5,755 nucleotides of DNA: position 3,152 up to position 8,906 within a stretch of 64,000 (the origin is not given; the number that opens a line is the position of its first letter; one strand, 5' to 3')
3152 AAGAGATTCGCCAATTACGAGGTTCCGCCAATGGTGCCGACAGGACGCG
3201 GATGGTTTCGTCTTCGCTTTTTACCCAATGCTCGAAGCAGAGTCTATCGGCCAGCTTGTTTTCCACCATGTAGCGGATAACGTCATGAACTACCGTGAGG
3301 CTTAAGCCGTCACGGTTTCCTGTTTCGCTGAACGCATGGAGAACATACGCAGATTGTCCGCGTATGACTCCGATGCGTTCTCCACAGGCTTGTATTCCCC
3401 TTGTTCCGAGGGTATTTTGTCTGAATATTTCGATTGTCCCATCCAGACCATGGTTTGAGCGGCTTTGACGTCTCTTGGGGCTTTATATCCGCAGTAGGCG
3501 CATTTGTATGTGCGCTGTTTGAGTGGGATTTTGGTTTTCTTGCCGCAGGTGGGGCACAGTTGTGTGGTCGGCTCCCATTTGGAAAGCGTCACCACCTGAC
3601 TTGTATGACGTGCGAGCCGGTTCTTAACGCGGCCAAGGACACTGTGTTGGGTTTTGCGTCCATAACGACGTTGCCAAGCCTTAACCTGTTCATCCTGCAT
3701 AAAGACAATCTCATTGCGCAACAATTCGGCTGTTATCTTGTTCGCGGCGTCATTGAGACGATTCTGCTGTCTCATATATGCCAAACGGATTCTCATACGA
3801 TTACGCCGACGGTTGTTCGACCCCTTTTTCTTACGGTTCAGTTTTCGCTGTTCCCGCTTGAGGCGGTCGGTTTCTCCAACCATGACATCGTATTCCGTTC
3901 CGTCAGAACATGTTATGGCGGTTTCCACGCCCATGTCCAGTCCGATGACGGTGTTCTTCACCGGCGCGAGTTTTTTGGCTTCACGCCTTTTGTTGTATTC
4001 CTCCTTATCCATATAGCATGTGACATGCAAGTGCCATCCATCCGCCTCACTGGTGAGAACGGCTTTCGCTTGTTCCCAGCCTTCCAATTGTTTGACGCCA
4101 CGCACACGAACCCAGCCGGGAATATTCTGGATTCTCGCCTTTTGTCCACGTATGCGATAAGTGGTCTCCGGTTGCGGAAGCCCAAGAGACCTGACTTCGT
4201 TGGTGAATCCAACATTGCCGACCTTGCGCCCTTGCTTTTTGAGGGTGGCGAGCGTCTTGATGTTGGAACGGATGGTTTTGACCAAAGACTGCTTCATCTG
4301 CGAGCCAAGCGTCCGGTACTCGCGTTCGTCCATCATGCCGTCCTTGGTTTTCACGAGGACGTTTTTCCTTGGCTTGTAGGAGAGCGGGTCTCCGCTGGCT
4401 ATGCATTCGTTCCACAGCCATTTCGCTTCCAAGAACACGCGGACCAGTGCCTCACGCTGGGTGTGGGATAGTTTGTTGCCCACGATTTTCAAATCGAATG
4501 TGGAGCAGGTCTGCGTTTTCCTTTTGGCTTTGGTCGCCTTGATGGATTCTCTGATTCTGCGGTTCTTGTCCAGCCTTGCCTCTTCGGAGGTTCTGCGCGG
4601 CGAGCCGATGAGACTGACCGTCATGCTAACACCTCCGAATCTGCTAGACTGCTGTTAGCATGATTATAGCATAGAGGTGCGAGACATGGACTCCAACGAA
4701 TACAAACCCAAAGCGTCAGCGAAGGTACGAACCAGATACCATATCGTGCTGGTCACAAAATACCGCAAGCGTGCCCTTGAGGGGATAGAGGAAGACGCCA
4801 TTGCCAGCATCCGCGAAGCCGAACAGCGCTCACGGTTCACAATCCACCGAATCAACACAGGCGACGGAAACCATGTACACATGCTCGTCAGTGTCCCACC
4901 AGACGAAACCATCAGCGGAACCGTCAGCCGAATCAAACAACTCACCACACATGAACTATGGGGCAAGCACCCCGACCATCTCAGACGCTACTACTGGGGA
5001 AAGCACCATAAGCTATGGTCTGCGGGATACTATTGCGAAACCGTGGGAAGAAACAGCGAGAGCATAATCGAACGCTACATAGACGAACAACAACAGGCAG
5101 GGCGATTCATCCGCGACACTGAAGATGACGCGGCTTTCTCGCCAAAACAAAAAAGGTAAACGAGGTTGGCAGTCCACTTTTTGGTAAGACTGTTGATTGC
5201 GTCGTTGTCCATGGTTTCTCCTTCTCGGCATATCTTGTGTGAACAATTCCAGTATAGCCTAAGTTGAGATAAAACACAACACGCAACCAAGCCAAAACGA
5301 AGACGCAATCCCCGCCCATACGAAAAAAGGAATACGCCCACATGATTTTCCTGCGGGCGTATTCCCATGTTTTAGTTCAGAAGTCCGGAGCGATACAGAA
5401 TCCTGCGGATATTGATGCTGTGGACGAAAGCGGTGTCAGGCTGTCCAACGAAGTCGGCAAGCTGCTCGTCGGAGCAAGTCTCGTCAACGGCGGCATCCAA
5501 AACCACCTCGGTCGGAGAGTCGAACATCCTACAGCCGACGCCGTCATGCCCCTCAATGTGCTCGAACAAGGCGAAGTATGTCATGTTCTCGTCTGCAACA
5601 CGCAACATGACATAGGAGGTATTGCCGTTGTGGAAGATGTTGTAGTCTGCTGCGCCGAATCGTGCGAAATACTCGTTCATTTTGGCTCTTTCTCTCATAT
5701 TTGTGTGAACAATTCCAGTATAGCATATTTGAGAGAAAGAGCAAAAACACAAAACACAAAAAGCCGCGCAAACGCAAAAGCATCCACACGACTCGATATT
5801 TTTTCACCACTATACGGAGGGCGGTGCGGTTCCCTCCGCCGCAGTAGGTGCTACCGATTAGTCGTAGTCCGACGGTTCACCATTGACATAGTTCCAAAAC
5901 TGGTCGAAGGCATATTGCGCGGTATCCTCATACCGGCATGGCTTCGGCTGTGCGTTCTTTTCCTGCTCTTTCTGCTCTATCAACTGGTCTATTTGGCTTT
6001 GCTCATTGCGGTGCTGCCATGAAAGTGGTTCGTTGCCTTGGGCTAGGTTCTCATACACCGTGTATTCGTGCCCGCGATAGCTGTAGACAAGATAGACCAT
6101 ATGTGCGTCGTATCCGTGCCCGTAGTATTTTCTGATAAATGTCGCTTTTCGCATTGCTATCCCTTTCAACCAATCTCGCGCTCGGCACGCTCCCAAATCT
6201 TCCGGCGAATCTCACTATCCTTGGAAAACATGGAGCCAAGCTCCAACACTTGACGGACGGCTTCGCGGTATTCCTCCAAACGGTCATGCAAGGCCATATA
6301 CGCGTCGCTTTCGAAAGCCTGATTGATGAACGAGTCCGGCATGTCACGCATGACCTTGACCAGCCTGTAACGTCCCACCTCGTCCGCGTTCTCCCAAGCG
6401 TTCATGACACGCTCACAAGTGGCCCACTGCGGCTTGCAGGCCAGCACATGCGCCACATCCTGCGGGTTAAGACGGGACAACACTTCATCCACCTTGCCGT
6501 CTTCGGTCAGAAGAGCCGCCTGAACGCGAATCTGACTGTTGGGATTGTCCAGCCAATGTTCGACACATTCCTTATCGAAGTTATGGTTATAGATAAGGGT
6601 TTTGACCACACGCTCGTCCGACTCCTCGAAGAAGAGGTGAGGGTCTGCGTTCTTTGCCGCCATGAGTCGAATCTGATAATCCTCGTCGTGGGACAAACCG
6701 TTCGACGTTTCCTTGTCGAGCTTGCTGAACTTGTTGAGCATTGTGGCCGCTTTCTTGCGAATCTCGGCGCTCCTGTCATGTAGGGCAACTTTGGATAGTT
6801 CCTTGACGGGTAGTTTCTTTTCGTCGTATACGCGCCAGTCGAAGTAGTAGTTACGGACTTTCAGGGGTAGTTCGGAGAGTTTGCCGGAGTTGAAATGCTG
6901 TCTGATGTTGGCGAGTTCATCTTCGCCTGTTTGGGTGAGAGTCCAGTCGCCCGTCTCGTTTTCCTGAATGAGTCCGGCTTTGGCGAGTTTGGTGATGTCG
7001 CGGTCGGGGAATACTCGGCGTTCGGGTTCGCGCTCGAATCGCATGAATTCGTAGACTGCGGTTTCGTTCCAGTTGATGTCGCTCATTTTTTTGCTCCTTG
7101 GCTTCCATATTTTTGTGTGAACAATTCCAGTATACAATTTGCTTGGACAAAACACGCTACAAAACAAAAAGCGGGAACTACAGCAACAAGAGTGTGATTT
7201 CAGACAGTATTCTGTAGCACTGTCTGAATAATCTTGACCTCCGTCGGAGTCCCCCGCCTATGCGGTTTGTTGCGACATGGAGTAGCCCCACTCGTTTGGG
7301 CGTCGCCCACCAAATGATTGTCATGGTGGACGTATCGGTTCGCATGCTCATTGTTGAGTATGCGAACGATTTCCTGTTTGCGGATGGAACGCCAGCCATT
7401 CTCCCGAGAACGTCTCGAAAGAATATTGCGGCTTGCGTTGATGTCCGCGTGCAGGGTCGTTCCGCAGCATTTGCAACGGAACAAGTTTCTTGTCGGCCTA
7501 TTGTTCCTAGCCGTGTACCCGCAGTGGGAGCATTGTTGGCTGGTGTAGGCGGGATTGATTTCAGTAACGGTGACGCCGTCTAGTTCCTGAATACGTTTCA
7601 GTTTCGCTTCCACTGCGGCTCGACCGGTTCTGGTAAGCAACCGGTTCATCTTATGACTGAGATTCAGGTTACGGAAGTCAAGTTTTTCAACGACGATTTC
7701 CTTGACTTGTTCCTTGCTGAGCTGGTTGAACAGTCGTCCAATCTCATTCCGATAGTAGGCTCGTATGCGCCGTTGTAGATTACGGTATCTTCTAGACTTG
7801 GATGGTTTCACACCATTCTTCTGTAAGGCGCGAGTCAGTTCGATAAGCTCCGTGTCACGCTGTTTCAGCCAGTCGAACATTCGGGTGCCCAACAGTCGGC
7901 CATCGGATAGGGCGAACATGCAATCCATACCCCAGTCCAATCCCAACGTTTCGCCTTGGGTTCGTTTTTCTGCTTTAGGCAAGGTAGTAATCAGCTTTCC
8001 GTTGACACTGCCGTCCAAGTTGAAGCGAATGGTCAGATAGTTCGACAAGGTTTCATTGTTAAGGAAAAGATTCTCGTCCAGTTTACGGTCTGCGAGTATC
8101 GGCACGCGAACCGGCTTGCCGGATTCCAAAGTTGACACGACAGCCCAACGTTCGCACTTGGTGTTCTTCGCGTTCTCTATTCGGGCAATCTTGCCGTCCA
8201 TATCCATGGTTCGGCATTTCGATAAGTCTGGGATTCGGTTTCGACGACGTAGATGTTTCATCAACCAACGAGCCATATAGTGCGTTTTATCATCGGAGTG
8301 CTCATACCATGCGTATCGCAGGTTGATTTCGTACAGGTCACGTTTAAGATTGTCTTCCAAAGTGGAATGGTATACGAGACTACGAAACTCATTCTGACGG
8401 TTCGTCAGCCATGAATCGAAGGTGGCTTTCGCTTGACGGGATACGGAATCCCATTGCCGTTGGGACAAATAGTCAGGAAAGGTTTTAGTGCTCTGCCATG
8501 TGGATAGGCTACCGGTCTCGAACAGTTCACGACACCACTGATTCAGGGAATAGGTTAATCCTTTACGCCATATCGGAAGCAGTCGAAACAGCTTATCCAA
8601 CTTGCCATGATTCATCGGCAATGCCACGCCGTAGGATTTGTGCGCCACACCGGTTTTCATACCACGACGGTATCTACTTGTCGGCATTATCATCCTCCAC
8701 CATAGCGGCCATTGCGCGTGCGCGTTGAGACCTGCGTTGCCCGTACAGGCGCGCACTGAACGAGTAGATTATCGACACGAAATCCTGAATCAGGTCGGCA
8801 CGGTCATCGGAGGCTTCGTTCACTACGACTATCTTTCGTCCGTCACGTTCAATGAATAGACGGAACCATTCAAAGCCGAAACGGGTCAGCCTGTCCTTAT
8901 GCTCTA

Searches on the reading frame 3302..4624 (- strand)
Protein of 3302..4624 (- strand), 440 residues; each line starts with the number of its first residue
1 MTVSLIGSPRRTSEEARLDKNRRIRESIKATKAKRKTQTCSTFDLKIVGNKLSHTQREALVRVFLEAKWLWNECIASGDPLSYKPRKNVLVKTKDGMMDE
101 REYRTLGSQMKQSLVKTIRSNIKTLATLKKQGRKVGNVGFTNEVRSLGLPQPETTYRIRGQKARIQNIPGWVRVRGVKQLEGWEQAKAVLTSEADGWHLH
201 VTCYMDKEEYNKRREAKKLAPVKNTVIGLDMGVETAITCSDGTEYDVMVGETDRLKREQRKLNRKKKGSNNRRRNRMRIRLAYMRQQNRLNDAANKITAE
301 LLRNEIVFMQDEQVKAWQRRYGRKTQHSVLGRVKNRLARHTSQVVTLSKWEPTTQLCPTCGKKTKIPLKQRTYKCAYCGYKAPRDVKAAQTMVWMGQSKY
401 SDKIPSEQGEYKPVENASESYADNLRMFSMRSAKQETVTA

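Call 63: search_protein_families(library=pfam, proteins=[window:3302-4624:-], max_evalue=0.0001)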
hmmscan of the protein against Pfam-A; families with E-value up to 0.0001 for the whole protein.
window:3302-4624:- (440 aa): 2 families
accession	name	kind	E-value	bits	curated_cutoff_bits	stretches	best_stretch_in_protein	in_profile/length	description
PF01385.25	OrfB_IS605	-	1.2e-12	48.5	30.5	1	222-304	14-102/120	Probable transposase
PF07282.18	Cas12f1-like_TNB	-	9e-11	42.2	26.3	1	333-390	8-58/60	Cas12f1-like, TNB domain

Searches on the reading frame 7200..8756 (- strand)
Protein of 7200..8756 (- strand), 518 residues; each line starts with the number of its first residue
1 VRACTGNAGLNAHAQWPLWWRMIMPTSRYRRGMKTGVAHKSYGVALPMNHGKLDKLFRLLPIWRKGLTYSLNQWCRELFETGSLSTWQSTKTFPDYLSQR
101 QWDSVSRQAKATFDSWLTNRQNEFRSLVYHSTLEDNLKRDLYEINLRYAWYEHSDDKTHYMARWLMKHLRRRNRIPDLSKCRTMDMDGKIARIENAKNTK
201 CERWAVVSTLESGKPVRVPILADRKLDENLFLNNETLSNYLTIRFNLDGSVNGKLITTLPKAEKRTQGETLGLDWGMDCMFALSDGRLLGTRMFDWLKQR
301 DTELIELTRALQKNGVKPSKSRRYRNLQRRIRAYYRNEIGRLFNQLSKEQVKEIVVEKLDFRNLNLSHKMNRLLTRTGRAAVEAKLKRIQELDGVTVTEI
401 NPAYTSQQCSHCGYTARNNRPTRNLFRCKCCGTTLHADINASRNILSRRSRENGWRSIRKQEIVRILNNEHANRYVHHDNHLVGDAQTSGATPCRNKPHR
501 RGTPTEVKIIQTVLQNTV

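Call 63: search_protein_families(library=pfam, proteins=[window:7200-8756:-], max_evalue=0.0001)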
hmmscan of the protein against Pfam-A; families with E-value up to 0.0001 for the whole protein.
window:7200-8756:- (518 aa): 1 family
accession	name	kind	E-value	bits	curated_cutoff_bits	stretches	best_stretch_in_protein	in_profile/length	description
PF07282.18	Cas12f1-like_TNB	-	1.4e-17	64.1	26.3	1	385-445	7-60/60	Cas12f1-like, TNB domain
